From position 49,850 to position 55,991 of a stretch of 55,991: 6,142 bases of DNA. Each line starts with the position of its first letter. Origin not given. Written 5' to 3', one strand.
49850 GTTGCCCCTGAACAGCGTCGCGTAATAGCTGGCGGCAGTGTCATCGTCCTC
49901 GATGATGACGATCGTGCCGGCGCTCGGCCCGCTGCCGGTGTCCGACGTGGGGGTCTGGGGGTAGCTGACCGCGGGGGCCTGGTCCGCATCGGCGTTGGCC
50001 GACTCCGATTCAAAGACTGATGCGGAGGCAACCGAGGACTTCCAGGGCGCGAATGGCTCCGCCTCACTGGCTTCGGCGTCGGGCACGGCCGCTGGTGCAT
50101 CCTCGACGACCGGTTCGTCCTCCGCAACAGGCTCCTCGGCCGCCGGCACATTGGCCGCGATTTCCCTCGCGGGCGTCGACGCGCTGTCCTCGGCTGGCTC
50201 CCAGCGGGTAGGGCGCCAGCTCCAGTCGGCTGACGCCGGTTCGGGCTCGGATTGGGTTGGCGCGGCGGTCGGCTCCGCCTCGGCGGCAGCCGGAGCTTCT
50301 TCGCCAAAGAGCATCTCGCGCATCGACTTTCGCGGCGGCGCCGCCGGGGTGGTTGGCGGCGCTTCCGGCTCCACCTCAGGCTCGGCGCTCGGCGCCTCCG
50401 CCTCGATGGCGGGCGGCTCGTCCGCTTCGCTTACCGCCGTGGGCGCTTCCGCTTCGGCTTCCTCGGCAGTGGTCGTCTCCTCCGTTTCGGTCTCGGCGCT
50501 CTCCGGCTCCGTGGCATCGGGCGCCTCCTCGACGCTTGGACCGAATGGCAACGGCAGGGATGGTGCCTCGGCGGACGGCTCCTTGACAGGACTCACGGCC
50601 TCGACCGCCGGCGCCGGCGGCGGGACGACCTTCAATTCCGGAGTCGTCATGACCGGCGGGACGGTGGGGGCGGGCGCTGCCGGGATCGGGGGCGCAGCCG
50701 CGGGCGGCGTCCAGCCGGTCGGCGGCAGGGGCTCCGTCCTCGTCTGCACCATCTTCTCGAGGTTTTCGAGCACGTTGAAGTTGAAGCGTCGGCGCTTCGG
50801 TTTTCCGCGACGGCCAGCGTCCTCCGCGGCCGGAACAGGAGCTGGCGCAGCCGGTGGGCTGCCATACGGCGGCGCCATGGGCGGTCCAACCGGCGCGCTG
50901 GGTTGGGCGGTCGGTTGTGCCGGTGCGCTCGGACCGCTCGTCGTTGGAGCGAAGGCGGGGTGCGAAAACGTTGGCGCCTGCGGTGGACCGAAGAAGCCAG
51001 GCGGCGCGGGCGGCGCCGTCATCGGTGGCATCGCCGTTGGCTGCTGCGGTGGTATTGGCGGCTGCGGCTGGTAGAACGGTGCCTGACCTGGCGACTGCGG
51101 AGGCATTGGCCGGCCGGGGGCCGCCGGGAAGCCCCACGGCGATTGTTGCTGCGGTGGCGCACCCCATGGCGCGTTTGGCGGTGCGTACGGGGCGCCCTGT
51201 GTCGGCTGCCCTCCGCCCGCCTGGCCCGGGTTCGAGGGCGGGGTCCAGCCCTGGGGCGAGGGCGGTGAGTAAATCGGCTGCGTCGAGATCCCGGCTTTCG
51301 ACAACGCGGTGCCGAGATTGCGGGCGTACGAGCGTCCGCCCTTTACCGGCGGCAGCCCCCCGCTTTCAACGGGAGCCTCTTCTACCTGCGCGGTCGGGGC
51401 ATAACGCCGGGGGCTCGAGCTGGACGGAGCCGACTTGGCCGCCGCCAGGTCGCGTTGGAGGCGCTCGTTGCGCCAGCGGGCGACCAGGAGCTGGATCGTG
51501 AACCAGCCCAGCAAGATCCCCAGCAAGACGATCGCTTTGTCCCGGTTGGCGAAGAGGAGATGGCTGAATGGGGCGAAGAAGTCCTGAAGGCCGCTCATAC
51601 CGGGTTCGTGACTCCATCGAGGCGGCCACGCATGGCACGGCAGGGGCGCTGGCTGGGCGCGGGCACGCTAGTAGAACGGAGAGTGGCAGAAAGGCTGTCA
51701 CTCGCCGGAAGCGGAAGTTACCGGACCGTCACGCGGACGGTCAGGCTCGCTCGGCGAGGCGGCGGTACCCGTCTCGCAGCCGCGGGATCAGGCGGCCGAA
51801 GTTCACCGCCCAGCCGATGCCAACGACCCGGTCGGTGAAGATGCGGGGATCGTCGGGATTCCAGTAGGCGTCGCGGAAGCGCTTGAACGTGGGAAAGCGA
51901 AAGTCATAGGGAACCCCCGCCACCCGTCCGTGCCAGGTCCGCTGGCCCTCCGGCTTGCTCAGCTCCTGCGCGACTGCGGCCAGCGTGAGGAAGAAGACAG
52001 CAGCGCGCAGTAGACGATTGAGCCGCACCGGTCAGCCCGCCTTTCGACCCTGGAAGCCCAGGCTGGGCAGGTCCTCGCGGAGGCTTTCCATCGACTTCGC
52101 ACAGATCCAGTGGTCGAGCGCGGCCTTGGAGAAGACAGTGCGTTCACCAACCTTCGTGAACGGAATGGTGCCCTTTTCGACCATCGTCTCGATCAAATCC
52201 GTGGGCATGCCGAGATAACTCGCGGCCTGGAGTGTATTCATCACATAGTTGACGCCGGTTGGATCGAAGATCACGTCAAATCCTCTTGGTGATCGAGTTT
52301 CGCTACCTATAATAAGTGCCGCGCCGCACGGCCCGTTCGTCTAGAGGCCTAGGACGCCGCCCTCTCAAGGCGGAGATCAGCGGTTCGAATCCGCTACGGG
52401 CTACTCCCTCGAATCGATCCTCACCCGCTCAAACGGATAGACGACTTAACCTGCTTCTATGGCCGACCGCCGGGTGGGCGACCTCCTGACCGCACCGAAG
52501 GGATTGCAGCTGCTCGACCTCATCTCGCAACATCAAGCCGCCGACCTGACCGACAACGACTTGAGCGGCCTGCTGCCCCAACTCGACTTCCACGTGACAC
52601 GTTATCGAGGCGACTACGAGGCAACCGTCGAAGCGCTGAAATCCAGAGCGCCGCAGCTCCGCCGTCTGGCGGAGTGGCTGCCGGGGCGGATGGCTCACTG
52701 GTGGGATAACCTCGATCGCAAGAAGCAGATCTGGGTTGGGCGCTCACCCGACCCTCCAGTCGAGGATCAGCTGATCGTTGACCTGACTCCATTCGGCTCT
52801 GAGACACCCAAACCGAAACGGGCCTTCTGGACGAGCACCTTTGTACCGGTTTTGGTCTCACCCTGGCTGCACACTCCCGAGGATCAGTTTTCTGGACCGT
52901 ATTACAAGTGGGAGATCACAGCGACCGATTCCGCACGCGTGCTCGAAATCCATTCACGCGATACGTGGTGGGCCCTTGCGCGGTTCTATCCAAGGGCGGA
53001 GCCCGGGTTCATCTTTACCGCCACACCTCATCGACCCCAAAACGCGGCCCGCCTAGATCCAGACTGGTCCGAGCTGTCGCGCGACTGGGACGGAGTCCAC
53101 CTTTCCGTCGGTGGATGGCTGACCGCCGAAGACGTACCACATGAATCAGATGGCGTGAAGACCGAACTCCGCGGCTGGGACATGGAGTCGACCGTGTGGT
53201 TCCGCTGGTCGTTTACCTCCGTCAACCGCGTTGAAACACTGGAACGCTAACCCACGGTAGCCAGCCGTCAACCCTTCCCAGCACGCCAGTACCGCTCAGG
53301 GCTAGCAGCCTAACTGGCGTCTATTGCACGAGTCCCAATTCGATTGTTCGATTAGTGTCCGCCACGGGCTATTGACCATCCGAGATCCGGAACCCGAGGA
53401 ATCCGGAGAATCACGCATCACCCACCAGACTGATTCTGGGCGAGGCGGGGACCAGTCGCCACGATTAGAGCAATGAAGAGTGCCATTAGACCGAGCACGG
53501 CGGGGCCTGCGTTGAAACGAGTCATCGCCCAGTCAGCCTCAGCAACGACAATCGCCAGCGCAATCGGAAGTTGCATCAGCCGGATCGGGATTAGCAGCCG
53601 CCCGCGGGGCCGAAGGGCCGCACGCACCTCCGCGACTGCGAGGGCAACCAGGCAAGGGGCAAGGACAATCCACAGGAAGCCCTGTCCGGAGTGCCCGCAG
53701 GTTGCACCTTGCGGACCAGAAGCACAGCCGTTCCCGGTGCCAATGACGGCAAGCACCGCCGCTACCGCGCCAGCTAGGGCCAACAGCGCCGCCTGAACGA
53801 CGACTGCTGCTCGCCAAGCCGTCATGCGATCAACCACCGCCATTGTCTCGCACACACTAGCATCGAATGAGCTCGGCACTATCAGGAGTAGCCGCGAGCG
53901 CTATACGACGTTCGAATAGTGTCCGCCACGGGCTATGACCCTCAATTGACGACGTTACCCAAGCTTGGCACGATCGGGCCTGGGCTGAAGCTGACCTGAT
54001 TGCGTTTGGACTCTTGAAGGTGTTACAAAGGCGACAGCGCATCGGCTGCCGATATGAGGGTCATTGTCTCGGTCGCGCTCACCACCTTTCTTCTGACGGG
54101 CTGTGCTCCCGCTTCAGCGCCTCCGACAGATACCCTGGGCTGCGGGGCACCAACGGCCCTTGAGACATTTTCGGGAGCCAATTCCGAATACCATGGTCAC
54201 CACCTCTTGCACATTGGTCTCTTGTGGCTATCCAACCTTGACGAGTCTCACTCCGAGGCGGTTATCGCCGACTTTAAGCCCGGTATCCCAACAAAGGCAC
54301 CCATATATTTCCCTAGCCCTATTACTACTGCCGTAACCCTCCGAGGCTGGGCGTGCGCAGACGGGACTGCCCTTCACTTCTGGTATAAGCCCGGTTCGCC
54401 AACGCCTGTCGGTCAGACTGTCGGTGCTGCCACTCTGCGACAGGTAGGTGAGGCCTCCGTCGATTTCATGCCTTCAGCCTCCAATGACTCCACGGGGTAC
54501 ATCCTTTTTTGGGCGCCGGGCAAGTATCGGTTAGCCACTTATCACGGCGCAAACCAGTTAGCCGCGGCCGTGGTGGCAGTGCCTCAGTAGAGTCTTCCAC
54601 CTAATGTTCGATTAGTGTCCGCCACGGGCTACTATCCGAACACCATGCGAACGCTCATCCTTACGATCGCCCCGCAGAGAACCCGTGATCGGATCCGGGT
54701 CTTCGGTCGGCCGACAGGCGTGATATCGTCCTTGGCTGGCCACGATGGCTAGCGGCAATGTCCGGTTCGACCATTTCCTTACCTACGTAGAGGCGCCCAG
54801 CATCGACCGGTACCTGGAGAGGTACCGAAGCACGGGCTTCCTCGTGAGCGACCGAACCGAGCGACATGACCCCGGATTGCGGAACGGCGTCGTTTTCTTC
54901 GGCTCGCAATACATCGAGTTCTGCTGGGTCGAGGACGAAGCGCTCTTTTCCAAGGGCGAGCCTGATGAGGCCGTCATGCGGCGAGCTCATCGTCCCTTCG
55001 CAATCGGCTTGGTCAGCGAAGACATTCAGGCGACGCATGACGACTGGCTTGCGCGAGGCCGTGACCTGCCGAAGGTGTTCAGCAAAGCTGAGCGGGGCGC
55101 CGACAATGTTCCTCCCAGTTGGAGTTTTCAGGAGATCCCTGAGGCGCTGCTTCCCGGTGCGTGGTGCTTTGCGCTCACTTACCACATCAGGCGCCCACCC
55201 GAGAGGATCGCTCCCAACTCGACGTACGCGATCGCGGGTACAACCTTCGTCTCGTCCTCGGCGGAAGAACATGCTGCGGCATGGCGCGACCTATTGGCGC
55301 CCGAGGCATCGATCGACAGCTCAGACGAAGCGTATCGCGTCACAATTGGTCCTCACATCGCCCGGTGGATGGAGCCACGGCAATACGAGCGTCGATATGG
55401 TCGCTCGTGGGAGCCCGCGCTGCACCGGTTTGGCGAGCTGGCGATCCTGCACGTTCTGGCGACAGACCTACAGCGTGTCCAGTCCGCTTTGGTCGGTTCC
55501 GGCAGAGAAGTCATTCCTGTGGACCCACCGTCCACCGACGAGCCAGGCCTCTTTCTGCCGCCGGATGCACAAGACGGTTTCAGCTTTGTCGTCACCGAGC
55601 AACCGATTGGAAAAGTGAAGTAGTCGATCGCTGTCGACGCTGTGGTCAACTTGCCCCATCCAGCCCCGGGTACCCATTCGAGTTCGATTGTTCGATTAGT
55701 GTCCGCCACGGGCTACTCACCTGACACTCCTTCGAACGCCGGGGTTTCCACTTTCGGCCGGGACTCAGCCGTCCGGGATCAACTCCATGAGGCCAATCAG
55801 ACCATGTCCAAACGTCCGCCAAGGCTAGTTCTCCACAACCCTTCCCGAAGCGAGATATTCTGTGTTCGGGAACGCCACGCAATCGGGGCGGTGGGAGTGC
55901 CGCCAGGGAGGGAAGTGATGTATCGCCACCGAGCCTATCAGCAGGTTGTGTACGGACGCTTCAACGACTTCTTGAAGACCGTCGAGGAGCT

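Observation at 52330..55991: Cassette-like array: one tRNA-Glu-3'-end-like 26-nt repeat in every intergenic gap downstream of tRNA-Glu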

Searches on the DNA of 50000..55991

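Call 6: search_rna_families(source=window, start=50000, end=55991, threshold=evalue, max_evalue=1)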
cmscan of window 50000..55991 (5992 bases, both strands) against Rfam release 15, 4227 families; matches with E-value up to 1: 2.
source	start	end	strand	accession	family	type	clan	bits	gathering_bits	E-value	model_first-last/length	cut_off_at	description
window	52330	52403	+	RF00005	tRNA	Gene; tRNA;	CL00001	60.1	29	1.6e-11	1-71/71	no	tRNA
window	52220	52283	-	RF01310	sR7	Gene; snRNA; snoRNA; CD-box;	-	21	37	0.18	1-57/57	no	Small nucleolar RNA sR7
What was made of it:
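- There is no Rfam hit (call 6).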
